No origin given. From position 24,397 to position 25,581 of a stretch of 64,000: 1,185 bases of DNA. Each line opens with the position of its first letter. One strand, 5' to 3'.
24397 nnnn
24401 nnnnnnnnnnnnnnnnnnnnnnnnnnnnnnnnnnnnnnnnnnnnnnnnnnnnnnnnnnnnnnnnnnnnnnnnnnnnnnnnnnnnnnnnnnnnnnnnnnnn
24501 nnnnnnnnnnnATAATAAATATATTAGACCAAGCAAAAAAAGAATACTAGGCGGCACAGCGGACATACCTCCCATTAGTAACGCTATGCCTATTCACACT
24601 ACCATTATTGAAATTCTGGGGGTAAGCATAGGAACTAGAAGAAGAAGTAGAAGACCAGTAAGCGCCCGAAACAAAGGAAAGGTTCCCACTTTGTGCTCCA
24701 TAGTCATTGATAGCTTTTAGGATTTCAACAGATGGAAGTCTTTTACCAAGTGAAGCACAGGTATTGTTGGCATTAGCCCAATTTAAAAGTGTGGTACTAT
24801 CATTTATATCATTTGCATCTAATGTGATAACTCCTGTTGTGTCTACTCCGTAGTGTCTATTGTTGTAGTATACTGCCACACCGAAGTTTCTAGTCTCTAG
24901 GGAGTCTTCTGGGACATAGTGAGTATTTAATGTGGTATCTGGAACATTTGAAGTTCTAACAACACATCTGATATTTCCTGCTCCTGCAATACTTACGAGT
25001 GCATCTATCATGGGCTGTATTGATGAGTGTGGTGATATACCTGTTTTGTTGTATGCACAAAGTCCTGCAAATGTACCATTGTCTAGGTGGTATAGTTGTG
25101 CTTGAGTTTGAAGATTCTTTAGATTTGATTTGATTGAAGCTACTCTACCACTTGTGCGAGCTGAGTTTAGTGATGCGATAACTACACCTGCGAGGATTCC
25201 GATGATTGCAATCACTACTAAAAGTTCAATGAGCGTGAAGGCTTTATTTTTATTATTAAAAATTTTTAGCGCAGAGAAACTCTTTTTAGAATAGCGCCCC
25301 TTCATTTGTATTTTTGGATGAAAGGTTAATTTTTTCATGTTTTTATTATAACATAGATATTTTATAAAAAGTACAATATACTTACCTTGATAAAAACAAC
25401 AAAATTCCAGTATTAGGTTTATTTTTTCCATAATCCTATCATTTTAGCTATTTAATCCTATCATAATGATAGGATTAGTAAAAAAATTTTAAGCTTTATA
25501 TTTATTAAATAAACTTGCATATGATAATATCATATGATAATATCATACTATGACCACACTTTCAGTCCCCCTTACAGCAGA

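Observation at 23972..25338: DGR-type reverse transcriptase (truncated) immediately downstream of a pilin-FGE/CLec target gene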

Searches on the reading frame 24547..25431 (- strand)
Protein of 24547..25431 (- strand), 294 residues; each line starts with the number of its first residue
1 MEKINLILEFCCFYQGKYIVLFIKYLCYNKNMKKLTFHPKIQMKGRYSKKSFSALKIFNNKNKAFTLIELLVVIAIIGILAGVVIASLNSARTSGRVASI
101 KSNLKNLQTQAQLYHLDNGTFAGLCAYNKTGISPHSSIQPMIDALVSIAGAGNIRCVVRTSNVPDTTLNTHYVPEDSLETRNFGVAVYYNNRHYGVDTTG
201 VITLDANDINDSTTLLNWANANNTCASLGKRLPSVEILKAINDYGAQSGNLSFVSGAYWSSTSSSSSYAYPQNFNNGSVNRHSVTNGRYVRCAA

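Call 3: search_protein_families(library=pfam, proteins=[window:24547-25431:-], max_evalue=1)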
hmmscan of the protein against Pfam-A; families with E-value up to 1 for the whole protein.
window:24547-25431:- (294 aa): 4 families
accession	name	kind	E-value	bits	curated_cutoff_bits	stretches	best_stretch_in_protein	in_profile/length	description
PF07963.17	N_methyl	-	2.2e-09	36.9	21.2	1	60-84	2-26/27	Prokaryotic N-terminal methylation motif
PF07603.17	Lcl_C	-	8.6e-07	29.7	34.9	1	213-292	19-115/117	Lcl C-terminal domain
PF06305.16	LapA_dom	-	0.021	15.2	28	1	66-110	18-62/64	Lipopolysaccharide assembly protein A domain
PF04848.19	Pox_A22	-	0.14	12.8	22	1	19-69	69-118/143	Poxvirus A22 protein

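Call 4: search_protein_families(library=ncbifam, proteins=[window:24547-25431:-], max_evalue=1)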
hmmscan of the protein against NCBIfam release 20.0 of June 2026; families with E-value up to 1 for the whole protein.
window:24547-25431:- (294 aa): 16 families
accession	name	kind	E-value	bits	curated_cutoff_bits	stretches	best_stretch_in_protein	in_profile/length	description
TIGR01710.1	typeII_sec_gspG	equivalog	5.6e-11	42.6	88.85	1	64-121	2-59/134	type II secretion system major pseudopilin GspG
NF041775.1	typeIV_PilA_Myxo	equivalog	5.9e-11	42.7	400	1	57-159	5-104/214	type IV pilin protein PilA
TIGR01708.2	typeII_sec_gspH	equivalog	2e-09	37.6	80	1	64-112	3-51/169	type II secretion system minor pseudopilin GspH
NF040999.1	pilin_ComGC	equivalog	3.6e-09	36.7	75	1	63-121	2-60/84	competence type IV pilus major pilin ComGC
TIGR02532.1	IV_pilin_GFxxxE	domain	1.8e-07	30.7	16.3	1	63-85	2-24/24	prepilin-type N-terminal cleavage/methylation domain-containing protein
NF007862.0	PRK10574.1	equivalog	1.2e-06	28.7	138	1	60-144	2-84/145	prepilin peptidase-dependent pilin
NF041013.1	T4P_ComGE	equivalog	2.6e-06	27.5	49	1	60-116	1-58/83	competence type IV pilus minor pilin ComGE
TIGR02596.1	TIGR02596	subfamily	3.2e-06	27.4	70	1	65-113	1-49/196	Verru_Chthon cassette protein D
NF047763.1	LIC_10572_fam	equivalog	3e-05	24.1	200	1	215-286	128-197/205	LIC_10572 family protein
NF040982.1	ComGD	equivalog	0.0024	18.3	70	1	62-113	1-56/139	competence type IV pilus minor pilin ComGD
NF007800.0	PRK10506.1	equivalog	0.003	17.4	158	1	59-106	5-52/163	prepilin peptidase-dependent protein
TIGR01711.1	gspJ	equivalog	0.012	15.4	64.85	1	64-108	2-47/192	type II secretion system minor pseudopilin GspJ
NF046116.1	adhesin_Lcl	equivalog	0.016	13.7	500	1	218-284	354-419/431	collagen-like adhesin Lcl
TIGR01707.1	gspI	equivalog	0.037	14.5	44.35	1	65-92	2-29/101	type II secretion system minor pseudopilin GspI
TIGR02599.1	TIGR02599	subfamily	0.038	13.2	256.5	1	64-92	1-29/361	Verru_Chthon cassette protein C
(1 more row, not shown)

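Call 28: find_homologous_proteins(query=window:24547-25338:-, max_evalue=0.001)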
Query window:24547-25338:- (263 aa): 4814 proteins with E <= 0.001 among 8000 candidates; the best 120 are listed.
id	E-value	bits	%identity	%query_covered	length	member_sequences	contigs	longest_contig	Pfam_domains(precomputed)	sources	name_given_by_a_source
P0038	3.1e-168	575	100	100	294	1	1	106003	PF07963.18,PF07603.18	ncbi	-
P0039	2.8e-113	395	72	100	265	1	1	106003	PF07963.18,PF07603.18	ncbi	-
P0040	2.4e-107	376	70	100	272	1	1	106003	PF07963.18,PF07603.18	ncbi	-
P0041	1.5e-104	367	69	100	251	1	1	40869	PF07963.18,PF07603.18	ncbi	-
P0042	2.2e-97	343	65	100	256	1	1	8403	PF07963.18,PF07603.18,PF05689.19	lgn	-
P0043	9.4e-92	325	64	100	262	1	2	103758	PF07963.18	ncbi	-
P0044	1.4e-89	318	63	100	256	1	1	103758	PF07963.18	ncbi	-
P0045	5.3e-86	306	64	100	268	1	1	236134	PF07963.18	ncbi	-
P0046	9.1e-83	295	57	97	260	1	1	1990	PF07963.18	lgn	-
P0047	5.2e-82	293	61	89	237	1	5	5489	PF07963.18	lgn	-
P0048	1.0e-80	289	61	89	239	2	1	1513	PF07963.18,PF07603.18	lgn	-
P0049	1.3e-79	285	58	100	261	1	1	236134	PF07963.18,PF07603.18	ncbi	-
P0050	3.9e-79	283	58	100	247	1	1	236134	PF07963.18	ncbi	-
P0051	1.8e-77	278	57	90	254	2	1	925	PF07963.18,PF07603.18,PF05689.19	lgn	-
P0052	9.8e-75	269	58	90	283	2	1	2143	PF07963.18,PF07603.18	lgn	-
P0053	8.7e-74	266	58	89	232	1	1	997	PF07963.18,PF07603.18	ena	-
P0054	1.1e-72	262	60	84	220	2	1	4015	PF07603.18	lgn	-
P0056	1.4e-68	249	55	88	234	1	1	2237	PF07963.18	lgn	-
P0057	6.3e-68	247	53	96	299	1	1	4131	PF07963.18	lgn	-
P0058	1.9e-67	245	57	89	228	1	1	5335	PF07963.18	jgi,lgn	jgi:prepilin-type N-terminal cleavage/methylation domain-containing protein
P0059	5.6e-66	240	55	89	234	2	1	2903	PF07963.18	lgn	-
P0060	4.4e-64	234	55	89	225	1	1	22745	PF07963.18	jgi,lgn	jgi:prepilin-type N-terminal cleavage/methylation domain-containing protein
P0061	2.1e-61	225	54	89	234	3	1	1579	PF07963.18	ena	-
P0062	3.6e-59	218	64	63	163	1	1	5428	PF07963.18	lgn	-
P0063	2.2e-58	215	50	89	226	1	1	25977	PF07963.18,PF07603.18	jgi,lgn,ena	-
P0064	1.4e-57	213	53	89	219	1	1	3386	PF07963.18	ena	-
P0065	4.1e-56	208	50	87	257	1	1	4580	PF07963.18,PF07603.18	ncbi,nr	ncbi:prepilin-type N-terminal cleavage/methylation domain-containing protein [Patescibacteria group 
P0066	4.8e-51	191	46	93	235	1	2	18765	PF07963.18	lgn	-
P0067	1.0e-50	190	47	88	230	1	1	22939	PF07963.18,PF07603.18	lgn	-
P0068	1.0e-42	164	52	82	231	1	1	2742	PF07963.18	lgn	-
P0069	1.7e-42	163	46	94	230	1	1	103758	PF07963.18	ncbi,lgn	-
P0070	8.9e-38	148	44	99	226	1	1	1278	PF07963.18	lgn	-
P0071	7.2e-37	145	41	89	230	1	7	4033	PF07963.18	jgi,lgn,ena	jgi:prepilin-type N-terminal cleavage/methylation domain-containing protein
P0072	1.1e-36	144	44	89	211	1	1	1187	PF07963.18,PF07603.18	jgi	jgi:prepilin-type N-terminal cleavage/methylation domain-containing protein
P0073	1.0e-33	135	41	87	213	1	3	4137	PF07963.18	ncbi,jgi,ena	-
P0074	4.4e-33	133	42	87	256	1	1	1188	PF07963.18,PF07603.18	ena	-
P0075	4.1e-32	129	40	92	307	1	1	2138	PF07603.18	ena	-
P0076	4.7e-32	129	41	88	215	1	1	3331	PF07963.18,PF07603.18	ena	-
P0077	7.5e-32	129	41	87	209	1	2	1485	PF07963.18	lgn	-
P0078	2.0e-31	127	42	89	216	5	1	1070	PF07963.18,PF07603.18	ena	-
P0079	2.3e-31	127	40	88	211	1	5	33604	PF07963.18,PF07603.18,PF05689.19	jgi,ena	-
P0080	3.8e-31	126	41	88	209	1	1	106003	PF07963.18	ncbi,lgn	-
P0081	1.3e-30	125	41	88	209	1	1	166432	PF07963.18,PF07603.18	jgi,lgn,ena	-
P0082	1.7e-30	124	40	87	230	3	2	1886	PF07963.18,PF07603.18,PF05689.19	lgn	-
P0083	4.2e-30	123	38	99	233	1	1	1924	PF07963.18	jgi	jgi:prepilin-type N-terminal cleavage/methylation domain-containing protein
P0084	6.0e-30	122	38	90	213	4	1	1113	PF07963.18,PF07603.18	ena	-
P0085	7.6e-29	119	39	90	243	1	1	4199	PF07963.18,PF07603.18,PF05689.19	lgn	-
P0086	8.6e-29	119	39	92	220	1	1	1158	PF07963.18,PF07603.18,PF05689.19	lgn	-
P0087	1.3e-28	118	39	88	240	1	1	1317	PF07963.18,PF07603.18,PF05689.19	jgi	-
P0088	1.6e-28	118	39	88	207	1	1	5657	PF07963.18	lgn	-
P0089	2.7e-28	117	37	90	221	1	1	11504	PF07963.18,PF07603.18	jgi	-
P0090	9.1e-28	115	40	87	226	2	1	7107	PF07963.18,PF07603.18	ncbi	ncbi:MAG: prepilin-type N-terminal cleavage/methylation domain-containing protein, partial [Candidat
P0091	2.4e-27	114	39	87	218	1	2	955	PF07963.18,PF07603.18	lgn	-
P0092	2.4e-27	114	38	89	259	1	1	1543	PF07963.18,PF07603.18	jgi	-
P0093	3.5e-27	113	37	93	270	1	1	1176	PF07963.18,PF07603.18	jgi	jgi:prepilin-type N-terminal cleavage/methylation domain-containing protein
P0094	5.1e-27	113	37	88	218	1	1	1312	PF07963.18,PF07603.18,PF05689.19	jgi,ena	-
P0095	5.8e-27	113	37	95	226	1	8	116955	PF07963.18,PF07603.18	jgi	jgi:prepilin-type N-terminal cleavage/methylation domain-containing protein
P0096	1.0e-26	112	39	88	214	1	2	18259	PF07963.18,PF07603.18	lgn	-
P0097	1.4e-26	111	38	87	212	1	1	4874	PF07963.18,PF07603.18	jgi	jgi:prepilin-type N-terminal cleavage/methylation domain-containing protein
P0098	2.3e-26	111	38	90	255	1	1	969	PF07963.18,PF07603.18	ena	-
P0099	3.2e-26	110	37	92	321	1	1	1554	PF07963.18,PF07603.18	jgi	jgi:prepilin-type N-terminal cleavage/methylation domain-containing protein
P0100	5.6e-26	109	37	93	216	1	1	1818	PF07963.18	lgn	-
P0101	9.9e-26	109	39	90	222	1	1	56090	PF07963.18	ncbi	-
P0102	1.2e-25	108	39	87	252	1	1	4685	PF07963.18,PF07603.18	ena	-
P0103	1.5e-25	108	36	89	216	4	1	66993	PF07963.18,PF07603.18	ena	-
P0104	2.9e-25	107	36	88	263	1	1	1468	PF07963.18,PF07603.18,PF05689.19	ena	-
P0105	5.7e-25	106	36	88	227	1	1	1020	PF07963.18,PF07603.18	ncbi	-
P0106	6.9e-25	106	39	88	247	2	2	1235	PF07963.18,PF07603.18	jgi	-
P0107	9.7e-25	105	37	90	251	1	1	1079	PF07963.18,PF07603.18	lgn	-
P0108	1.0e-24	105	38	87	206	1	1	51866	PF07963.18,PF07603.18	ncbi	-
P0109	1.7e-24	104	37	89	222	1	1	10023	PF07963.18,PF07603.18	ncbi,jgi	-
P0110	2.6e-24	104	36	87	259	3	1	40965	PF07963.18,PF07603.18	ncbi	-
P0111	1.7e-23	101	38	88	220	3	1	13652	PF07963.18,PF07603.18,PF05689.19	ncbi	ncbi:MAG: DUF1566 domain-containing protein, partial [Candidatus Paceibacterota bacterium]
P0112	1.9e-23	101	35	87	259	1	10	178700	PF07963.18,PF07603.18,PF05689.19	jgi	jgi:prepilin-type N-terminal cleavage/methylation domain-containing protein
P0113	2.5e-23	101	37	87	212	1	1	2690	PF07963.18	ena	-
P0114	5.1e-23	100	35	91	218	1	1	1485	PF07963.18,PF07603.18,PF05689.19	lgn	-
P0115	6.7e-23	99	34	95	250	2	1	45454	PF07963.18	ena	-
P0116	2.7e-22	97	36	96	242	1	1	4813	PF07963.18,PF07603.18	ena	-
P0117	3.2e-22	97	35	88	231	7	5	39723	PF07963.18,PF07603.18,PF05689.19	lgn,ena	-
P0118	3.9e-22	97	39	78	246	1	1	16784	PF07963.18,PF07603.18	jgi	-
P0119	6.2e-22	96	36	79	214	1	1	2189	PF07963.18,PF07603.18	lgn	-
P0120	1.4e-21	95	36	87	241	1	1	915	PF07963.18,PF07603.18,PF05689.19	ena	-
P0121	1.5e-21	95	36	95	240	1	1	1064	PF07963.18,PF07603.18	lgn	-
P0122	3.3e-21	94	36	79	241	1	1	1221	PF07963.18,PF07603.18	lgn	-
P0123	3.9e-21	94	35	87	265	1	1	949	PF07963.18,PF07603.18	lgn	-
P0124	4.6e-21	93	37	90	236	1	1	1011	PF07963.18,PF07603.18,PF05689.19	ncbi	-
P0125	6.5e-21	93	35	86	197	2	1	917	PF07603.18,PF05689.19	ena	-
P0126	4.2e-20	90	39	71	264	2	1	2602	PF07963.18,PF07603.18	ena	-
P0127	1.6e-19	88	42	71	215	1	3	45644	PF07963.18,PF07603.18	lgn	-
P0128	2.0e-19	88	36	84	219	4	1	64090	PF07963.18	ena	-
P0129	8.8e-19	86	33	87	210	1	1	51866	PF07963.18,PF07603.18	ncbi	-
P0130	9.0e-19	86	37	87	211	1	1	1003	PF07963.18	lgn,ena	-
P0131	1.5e-18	85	34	88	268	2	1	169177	PF07963.18,PF07603.18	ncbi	-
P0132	4.2e-18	84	36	93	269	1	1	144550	PF07963.18,PF07603.18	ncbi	-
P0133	1.9e-17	81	59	29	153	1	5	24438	PF07963.18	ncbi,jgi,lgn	jgi:prepilin-type N-terminal cleavage/methylation domain-containing protein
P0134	2.1e-17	81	58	28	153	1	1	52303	PF07963.18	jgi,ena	-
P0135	3.5e-17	81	55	32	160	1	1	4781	PF07963.18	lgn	-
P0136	4.8e-17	80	35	82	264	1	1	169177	PF07963.18,PF07603.18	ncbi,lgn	-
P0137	8.4e-17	79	68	25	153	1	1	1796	PF07963.18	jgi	jgi:prepilin-type N-terminal cleavage/methylation domain-containing protein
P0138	1.4e-16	79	35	89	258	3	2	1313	PF07963.18,PF07603.18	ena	-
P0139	1.5e-16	78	51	38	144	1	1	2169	PF07963.18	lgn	-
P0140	1.9e-16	78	32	87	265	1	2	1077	PF07963.18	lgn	-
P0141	2.1e-16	78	64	26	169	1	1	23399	PF07963.18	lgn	-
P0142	2.6e-16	78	57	36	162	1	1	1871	PF07963.18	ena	-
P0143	2.8e-16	78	53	32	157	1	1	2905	PF07963.18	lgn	-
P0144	3.7e-16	77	58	28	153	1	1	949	PF07963.18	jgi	-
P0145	3.9e-16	77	57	34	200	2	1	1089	PF07963.18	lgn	-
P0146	4.6e-16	77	48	36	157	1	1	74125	PF07963.18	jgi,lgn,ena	-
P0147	5.8e-16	77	60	29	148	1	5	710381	PF07963.18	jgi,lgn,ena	-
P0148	6.1e-16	76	55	35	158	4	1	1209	PF07963.18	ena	-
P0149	8.5e-16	76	63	27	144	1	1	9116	PF07963.18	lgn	-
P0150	8.9e-16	76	63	27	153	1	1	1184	PF07963.18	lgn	-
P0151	9.0e-16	76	58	30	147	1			PF07963.18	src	-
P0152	9.2e-16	76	71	25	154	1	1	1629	PF07963.18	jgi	jgi:type IV pilus assembly protein PilA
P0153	1.0e-15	76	53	34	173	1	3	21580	PF07963.18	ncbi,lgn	-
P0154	1.1e-15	76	38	60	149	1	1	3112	PF07963.18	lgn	-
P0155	1.2e-15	76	47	39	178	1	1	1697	PF07963.18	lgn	-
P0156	1.7e-15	75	60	27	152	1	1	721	PF07963.18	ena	-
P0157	1.8e-15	75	66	25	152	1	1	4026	PF07963.18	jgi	jgi:prepilin-type N-terminal cleavage/methylation domain-containing protein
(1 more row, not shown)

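Call 41: find_encoding_contigs(protein=P0045, flank=10000, max_places=2)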
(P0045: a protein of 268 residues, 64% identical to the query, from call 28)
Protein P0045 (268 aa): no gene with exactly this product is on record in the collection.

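Call 42: predict_structure(alignment_id=A6)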
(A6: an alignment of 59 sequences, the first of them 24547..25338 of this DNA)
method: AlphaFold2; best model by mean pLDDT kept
length: 263 residues; sequences in the alignment: 59
mean_pLDDT: 88.7   pTM: 0.80
mean pLDDT of the five models: 88.7, 87.3, 87.0, 86.6, 85.6
residues with pLDDT >= 90: 195; 70-90: 28; 50-70: 37; < 50: 3
segments of 3 or more residues with pLDDT < 50: none
pLDDT, mean of each block of 10 residues (from residue 1): 54 53 54 77 93 94 98 98 98 92 97 98 94 68 91 97 98 93 94 98 97 86 95 94 93 97 98
secondary structure, 60 per line:
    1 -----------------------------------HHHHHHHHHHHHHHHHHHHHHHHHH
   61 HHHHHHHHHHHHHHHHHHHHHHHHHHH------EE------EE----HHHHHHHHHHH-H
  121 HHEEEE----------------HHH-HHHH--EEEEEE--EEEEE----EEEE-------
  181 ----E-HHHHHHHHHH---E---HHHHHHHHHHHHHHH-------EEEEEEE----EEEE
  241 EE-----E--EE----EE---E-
elements in order: H36-87 H108-118 E123-126 H147-150 E153-158 E161-165 E170-173 H187-196 H204-218 E226-232 E237-242

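Call 45: fold_search(model_id=the predicted structure, library=pdb)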
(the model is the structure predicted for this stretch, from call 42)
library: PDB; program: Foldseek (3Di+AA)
matches with E <= 10: 271; with E <= 0.001: 1
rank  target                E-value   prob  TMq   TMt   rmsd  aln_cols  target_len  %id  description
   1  8q4e_A                1.9e-04  1.00  0.30  0.57  10.2       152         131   18  Structure of Legionella pneumophila Lcl C-terminal domain (released 2023-12-27)
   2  8oks_B                2.3e-03  1.00  0.28  0.62   2.8       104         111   17  Crystal structure of Bdellovibrio bacteriovorus Bd2740 C-terminal domain (released 2023-10-25)
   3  9dft_A                2.3e-03  0.89  0.24  0.21  15.1       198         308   11  G1 domain of human aggrecan (released 2025-04-30)
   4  3vlg                  4.5e-03  1.00  0.26  0.49   5.2       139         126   12  Crystal structure of the W150A mutant LOX-1 CTLD showing impaired OxLDL binding (released 2012-04-18)
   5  8oks_A                5.0e-03  1.00  0.27  0.60   3.2       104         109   18  Crystal structure of Bdellovibrio bacteriovorus Bd2740 C-terminal domain (released 2023-10-25)
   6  9hye_B                5.0e-03  1.00  0.27  0.47   4.2       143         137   12  Structure of the Mus musclus Langerin carbohydrate recognition domain with depleted Calcium (released 2025-11-19)
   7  1yxj_A                6.0e-03  1.00  0.27  0.50   4.6       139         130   13  Crystal structure of human lectin-like oxidized low-density lipoprotein receptor 1 (LOX-1) at low pH (released 2005-06-14)
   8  7r8u_AAA              6.4e-03  1.00  0.27  0.49   4.7       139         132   13  LOX-1 - Structural and Functional Studies of a Receptor Implicated in Atherosclerosis (released 2022-06-01)
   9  1f00                  7.2e-03  0.99  0.28  0.26   9.0       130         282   16  CRYSTAL STRUCTURE OF C-TERMINAL 282-RESIDUE FRAGMENT OF ENTEROPATHOGENIC E. COLI INTIMIN (released 2000-07-12)
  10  3vpp_A                9.2e-03  1.00  0.28  0.56   4.6       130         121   12  Crystal Structure of the Human CLEC9A C-type Lectin-Like Domain (released 2012-04-25)
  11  8w8t_A                1.3e-02  0.99  0.25  0.49   5.0       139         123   13  Crystal structure of human CLEC12A CRD (released 2024-03-06)
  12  1yxk_A                1.5e-02  1.00  0.27  0.51   4.5       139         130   13  Crystal structure of human lectin-like oxidized low-density lipoprotein receptor 1 (LOX-1) disulfide-linked dimer (released 2005-06-14)
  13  3bdw_C                1.5e-02  0.99  0.25  0.49   5.0       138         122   14  Human CD94/NKG2A (released 2008-01-01)
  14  5n40                  1.5e-02  0.99  0.29  0.22  16.9       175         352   11  Structure of Yersinia pseudotuberculosis adhesin InvE (released 2017-04-12)
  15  6tla_A                1.6e-02  0.99  0.26  0.49   4.6       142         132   13  CRYSTAL STRUCTURE OF LECTIN-LIKE OX-LDL RECEPTOR 1 (C 1 2 1) (released 2020-07-22)
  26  4qkg                  2.3e-02  0.99  0.26  0.58   4.4       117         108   13  Monomeric form of human LLT1, a ligand for NKR-P1 (released 2015-03-11)
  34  5mgs_C                3.3e-02  0.99  0.25  0.49   4.2       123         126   10  Human receptor NKR-P1 in deglycosylated form, extracellular domain (released 2018-05-23)
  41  5mgt_C                4.2e-02  0.99  0.25  0.49   3.7       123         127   10  Complex of human NKR-P1 and LLT1 in deglycosylated forms (released 2018-06-06)
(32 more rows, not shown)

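Call 58: find_encoding_contigs(protein=P0039, flank=10000, max_places=2)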
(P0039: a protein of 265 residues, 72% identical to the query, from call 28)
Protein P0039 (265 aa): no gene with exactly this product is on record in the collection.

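Call 68: find_encoding_contigs(protein=P0042, flank=8000, max_places=2)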
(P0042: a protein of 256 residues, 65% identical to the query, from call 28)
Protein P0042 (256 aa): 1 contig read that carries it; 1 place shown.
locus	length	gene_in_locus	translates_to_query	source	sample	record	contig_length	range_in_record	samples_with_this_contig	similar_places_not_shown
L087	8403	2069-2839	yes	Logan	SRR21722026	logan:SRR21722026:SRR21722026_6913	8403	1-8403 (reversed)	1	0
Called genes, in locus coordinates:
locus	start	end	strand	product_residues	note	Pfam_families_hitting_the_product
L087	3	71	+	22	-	?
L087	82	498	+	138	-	PF00252:Ribosomal_L16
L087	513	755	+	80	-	PF00366:Ribosomal_S17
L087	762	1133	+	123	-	PF00238:Ribosomal_L14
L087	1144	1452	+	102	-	PF00467:KOW, PF17136:ribosomal_L24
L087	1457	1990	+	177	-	PF00281:Ribosomal_L5, PF00673:Ribosomal_L5_C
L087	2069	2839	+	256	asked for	PF07963:N_methyl, PF05689:InvE_AD (faint), PF07603:Lcl_C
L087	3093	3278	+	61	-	PF00253:Ribosomal_S14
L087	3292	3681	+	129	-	PF00410:Ribosomal_S8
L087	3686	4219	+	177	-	PF00347:Ribosomal_L6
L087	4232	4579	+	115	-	PF00861:Ribosomal_L18p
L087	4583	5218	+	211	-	PF00333:Ribosomal_S5, PF03719:Ribosomal_S5_C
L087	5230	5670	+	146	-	PF00828:Ribosomal_L27A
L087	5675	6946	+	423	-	PF00344:SecY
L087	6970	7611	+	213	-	PF00406:ADK, PF13207:AAA_17 (weak)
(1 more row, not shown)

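Call 69: find_encoding_contigs(protein=P0060, flank=8000, max_places=2)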
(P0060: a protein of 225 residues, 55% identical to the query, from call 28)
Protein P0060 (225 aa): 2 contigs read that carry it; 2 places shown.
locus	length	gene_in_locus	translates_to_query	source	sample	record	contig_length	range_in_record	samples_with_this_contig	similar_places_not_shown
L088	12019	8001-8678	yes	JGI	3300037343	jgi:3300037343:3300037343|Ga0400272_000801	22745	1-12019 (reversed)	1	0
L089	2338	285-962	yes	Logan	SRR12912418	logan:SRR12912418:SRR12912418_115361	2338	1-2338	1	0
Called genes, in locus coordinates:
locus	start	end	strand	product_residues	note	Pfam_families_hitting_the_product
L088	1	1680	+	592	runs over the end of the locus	PF00009:GTP_EFTU, PF01926:MMR_HSR1 (weak), PF22042:EF-G_D2, PF03144:GTP_EFTU_D2, PF00679:EFG_C, PF21018:BipA_C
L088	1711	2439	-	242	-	PF13462:Thioredoxin_4, PF01323:DSBA (weak)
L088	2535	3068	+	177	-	-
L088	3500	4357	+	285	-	PF03462:PCRF, PF00472:RF-1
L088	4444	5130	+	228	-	PF00005:ABC_tran, PF13304:AAA_21 (faint)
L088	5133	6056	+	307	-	PF18075:FtsX_ECD, PF02687:FtsX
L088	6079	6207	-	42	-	-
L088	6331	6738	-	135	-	PF03713:DUF305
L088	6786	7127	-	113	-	-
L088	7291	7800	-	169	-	PF07963:N_methyl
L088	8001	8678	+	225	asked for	PF07963:N_methyl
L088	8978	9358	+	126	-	PF00856:SET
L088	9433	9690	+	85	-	PF02675:AdoMet_dc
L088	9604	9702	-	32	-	-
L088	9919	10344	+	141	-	PF01741:MscL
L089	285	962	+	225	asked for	PF07963:N_methyl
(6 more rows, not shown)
